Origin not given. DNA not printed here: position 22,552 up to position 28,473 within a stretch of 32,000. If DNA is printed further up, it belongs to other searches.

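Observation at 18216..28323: Five co-oriented genes (YjfI-like, PspA/IM30, YqiJ/NfeD-like, flotillin, 1873-aa AAA+) as one candidate membrane-remodelling machine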

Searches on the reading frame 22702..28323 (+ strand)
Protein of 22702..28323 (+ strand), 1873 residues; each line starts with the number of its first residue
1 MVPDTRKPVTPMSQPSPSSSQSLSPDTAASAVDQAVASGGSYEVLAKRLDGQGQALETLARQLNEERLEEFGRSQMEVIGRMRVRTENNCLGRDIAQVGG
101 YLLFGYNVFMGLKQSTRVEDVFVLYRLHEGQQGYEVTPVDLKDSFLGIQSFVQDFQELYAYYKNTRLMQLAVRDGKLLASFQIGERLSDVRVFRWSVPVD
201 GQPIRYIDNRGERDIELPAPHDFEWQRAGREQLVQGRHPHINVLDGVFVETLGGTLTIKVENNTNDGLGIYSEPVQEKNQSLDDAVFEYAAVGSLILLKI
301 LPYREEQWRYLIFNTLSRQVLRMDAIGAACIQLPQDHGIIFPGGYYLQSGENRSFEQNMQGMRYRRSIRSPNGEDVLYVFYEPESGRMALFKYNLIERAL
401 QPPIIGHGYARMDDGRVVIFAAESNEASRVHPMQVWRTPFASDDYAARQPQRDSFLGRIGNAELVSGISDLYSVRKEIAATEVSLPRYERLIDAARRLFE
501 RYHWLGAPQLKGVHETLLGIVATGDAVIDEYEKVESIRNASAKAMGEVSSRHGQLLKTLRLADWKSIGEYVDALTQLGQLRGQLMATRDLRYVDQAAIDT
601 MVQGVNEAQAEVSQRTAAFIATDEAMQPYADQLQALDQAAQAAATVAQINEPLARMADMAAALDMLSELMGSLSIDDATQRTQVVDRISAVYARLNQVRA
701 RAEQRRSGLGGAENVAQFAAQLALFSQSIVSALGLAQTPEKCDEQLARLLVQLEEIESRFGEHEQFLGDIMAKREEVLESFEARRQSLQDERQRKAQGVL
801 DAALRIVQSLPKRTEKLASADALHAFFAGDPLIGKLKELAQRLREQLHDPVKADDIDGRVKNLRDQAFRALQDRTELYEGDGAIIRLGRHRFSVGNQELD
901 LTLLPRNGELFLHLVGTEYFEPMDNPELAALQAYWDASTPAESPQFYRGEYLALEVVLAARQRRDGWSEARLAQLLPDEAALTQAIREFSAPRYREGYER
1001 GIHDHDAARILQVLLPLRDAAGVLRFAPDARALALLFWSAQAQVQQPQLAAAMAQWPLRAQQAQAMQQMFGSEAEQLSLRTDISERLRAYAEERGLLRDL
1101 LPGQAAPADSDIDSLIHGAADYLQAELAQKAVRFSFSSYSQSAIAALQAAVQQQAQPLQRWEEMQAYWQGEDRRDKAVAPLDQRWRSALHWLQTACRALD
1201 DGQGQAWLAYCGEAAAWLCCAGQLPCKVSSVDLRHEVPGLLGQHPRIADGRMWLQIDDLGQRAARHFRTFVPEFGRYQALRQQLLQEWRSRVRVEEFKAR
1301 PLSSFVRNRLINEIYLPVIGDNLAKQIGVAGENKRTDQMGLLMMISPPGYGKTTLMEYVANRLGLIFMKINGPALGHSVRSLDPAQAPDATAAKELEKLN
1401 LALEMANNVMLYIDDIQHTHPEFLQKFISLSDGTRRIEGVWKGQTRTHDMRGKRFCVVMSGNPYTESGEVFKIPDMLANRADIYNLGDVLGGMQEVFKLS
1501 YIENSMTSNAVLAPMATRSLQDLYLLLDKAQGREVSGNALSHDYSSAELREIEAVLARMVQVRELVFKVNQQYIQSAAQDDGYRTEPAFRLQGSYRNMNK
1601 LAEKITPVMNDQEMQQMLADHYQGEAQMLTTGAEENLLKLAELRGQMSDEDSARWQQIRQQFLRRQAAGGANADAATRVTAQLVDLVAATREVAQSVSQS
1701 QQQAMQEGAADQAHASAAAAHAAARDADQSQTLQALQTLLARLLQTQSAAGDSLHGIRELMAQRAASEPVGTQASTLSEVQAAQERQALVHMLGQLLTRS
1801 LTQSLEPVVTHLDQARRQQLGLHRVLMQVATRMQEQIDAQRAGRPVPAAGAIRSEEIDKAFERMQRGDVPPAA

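Call 3: search_protein_families(library=pfam, proteins=[window:22702-28323:+], max_evalue=0.01)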
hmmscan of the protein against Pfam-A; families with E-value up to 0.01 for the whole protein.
window:22702-28323:+ (1873 aa): 6 families
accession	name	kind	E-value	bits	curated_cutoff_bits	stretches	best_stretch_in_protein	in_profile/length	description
PF12458.13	DUF3686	-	8.1e-205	680.9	25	1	56-503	2-448/448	ATPase involved in DNA repair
PF25472.1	DUF7902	-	1.8e-28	99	26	1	624-707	1-84/85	Domain of unknown function (DUF7902)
PF00004.35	AAA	-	1.9e-06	28.8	21.2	1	1343-1421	2-71/131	ATPase family associated with various cellular activities (AAA)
PF13401.12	AAA_22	-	6.1e-05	23.8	27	1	1338-1432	4-109/130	AAA domain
PF05496.18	RuvB_N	-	0.00012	22.3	27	1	1326-1377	20-71/159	Holliday junction DNA helicase RuvB P-loop domain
PF07728.20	AAA_5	-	0.00024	21.5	22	1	1342-1469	2-127/139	AAA domain (dynein-related subfamily)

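Call 6: search_protein_families(library=padloc, proteins=[window:22702-28323:+], max_evalue=0.01)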
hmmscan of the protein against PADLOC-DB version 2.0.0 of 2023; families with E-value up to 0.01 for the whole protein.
window:22702-28323:+ (1873 aa): 0 families

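Call 7: search_protein_families(library=ncbifam, proteins=[window:22702-28323:+], max_evalue=0.01)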
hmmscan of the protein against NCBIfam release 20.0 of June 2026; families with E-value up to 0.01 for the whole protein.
window:22702-28323:+ (1873 aa): 3 families
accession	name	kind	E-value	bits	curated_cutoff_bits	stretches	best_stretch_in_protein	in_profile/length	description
NF000868.0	PRK00080.1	equivalog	7.7e-05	21.7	282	1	1326-1377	38-89/330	Holliday junction branch migration DNA helicase RuvB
TIGR00635.1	ruvB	equivalog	0.00021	20.4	299.05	1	1327-1377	18-68/305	Holliday junction branch migration DNA helicase RuvB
TIGR01243.1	CDC48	subfamily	0.0052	15.1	802.65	0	1340-1375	214-248/733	CDC48 family AAA ATPase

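Call 23: search_solved_structures(query=window:22702-28323:+, max_evalue=1)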
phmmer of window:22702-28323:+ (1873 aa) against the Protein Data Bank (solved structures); distinct sequences matched with E-value up to 1: 93 (the best 60 are shown).
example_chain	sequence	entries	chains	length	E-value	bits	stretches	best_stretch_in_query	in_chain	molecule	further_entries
7wub_C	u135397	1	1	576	0.00072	20.5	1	1340-1422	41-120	Transitional endoplasmic reticulum ATPase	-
7wub_D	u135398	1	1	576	0.00072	20.5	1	1340-1422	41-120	Transitional endoplasmic reticulum ATPase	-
6mck_A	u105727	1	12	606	0.00083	20.3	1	1340-1422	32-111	Transitional endoplasmic reticulum ATPase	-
7lmy_A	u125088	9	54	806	0.0011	19.9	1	1323-1422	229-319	Transitional endoplasmic reticulum ATPase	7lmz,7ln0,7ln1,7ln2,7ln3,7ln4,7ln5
6chs_H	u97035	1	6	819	0.0011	19.8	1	1340-1381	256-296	Putative cell division control protein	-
7rlb_A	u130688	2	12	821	0.0011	19.8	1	1339-1422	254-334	Transitional endoplasmic reticulum ATPase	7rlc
7rlj_A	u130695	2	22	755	0.0014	19.5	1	1340-1422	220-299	Transitional endoplasmic reticulum ATPase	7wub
8yka_A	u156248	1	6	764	0.0015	19.5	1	1340-1422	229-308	Transitional endoplasmic reticulum ATPase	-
5c18_A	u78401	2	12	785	0.0016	19.4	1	1340-1422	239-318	Transitional endoplasmic reticulum ATPase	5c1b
7y4w_A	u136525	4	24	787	0.0016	19.3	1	1340-1422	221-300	Transitional endoplasmic reticulum ATPase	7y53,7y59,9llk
5c19_A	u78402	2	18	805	0.0017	19.3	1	1340-1422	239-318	Transitional endoplasmic reticulum ATPase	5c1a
7rlf_A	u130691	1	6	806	0.0017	19.3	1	1340-1422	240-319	Transitional endoplasmic reticulum ATPase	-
10qq_A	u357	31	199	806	0.0017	19.3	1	1340-1422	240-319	Transitional endoplasmic reticulum ATPase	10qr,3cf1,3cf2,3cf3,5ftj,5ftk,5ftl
7rlh_A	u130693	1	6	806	0.0017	19.3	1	1340-1422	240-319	Transitional endoplasmic reticulum ATPase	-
7l5w_A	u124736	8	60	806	0.0017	19.3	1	1340-1422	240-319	Transitional endoplasmic reticulum ATPase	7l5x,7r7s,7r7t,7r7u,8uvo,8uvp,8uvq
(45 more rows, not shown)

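Call 33: find_homologous_proteins(query=window:22702-28323:+, max_evalue=0.00001)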
Query window:22702-28323:+ (1873 aa): 6309 proteins with E <= 0.00001 among 8000 candidates; the best 120 are listed.
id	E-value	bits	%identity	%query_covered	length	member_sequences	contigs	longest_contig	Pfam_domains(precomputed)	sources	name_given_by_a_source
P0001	0.0e+0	4096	99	100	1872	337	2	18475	PF12458.14,PF00004.36,PF25472.2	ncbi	-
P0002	0.0e+0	3411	84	99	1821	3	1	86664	PF12458.14,PF00004.36,PF13401.13,PF25472.2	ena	-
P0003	0.0e+0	3332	83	99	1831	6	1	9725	PF12458.14,PF00004.36,PF13401.13,PF25472.2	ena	-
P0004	0.0e+0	3181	78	98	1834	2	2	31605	PF12458.14,PF00004.36,PF25472.2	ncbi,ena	-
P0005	0.0e+0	3137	77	99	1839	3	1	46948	PF12458.14,PF00004.36,PF25472.2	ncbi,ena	-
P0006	0.0e+0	3135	77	98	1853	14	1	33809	PF12458.14,PF00004.36,PF13401.13,PF25472.2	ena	-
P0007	0.0e+0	3131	78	99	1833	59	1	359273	PF12458.14,PF00004.36,PF25472.2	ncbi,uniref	ncbi:DNA repair ATPase [Comamonas sp. SY3]|uniref:DNA repair ATPase n=1 Tax=Comamonas sp. SY3 TaxID=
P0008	0.0e+0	3124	77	99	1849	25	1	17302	PF12458.14,PF00004.36,PF25472.2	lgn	-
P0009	0.0e+0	3121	76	99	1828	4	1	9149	PF12458.14,PF00004.36,PF25472.2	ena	-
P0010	0.0e+0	3112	77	98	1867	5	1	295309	PF12458.14,PF00004.36,PF25472.2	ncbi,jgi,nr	ncbi:MAG: DNA repair ATPase [Comamonas sp.]|jgi:hypothetical protein|nr:DNA repair ATPase [Comamonas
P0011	0.0e+0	3109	77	97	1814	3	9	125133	PF12458.14,PF00004.36,PF13401.13,PF25472.2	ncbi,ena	-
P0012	0.0e+0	3055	75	99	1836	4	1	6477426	PF12458.14,PF00004.36,PF25472.2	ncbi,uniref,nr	ncbi:AAA family ATPase [Diaphorobacter sp. HDW4A]|uniref:DNA repair ATPase n=1 Tax=Diaphorobacter sp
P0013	0.0e+0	3041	75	98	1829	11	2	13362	PF12458.14,PF00004.36,PF25472.2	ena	-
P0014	0.0e+0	3038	75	98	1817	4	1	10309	PF12458.14,PF00004.36,PF07728.21,PF25472.2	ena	-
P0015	0.0e+0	3038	75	99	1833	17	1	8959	PF12458.14,PF00004.36,PF25472.2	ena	-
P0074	0.0e+0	2178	60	90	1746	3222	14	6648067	PF12458.14,PF00004.36,PF07728.21,PF25472.2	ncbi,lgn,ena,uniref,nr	ncbi:DNA repair ATPase [Pseudomonas aeruginosa]|uniref:DNA repair ATPase n=1 Tax=Pseudomonas aerugin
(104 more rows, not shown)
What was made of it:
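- Databases name the family 'DNA repair ATPase' (calls 3, 33).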

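Call 41: find_encoding_contigs(protein=P0074, flank=10000, max_places=2)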
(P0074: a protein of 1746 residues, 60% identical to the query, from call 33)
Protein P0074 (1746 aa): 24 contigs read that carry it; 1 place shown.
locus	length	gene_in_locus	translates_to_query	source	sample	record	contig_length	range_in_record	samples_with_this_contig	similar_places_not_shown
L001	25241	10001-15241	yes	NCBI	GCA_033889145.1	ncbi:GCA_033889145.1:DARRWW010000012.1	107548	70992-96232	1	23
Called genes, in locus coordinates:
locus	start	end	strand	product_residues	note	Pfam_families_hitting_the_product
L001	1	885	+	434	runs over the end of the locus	PF03447:NAD_binding_3, PF00742:Homoserine_dh, PF01842:ACT, PF22629:ACT_AHAS_ss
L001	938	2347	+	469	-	PF14821:Thr_synth_N, PF00291:PALP, PF24857:THR4_C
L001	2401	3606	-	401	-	PF07224:Chlorophyllase (weak), PF12740:PETase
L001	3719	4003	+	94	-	PF12021:DUF3509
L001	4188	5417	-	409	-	PF02515:CoA_transf_3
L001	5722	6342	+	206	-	PF09938:DUF2170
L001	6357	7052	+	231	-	PF04012:PspA_IM30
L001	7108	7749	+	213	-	-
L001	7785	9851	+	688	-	-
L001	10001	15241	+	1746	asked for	PF12458:DUF3686, PF25472:DUF7902, PF00004:AAA (faint), PF07728:AAA_5 (faint)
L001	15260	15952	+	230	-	PF07894:SACK1 (faint), PF13091:PLDc_2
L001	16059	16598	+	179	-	PF07152:YaeQ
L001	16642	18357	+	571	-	PF01368:DHH, PF02272:DHHA1, PF17768:RecJ_OB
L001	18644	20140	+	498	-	PF07504:FTP (weak), PF03413:PepSY, PF01447:Peptidase_M4, PF02868:Peptidase_M4_C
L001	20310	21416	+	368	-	PF00724:Oxidored_FMN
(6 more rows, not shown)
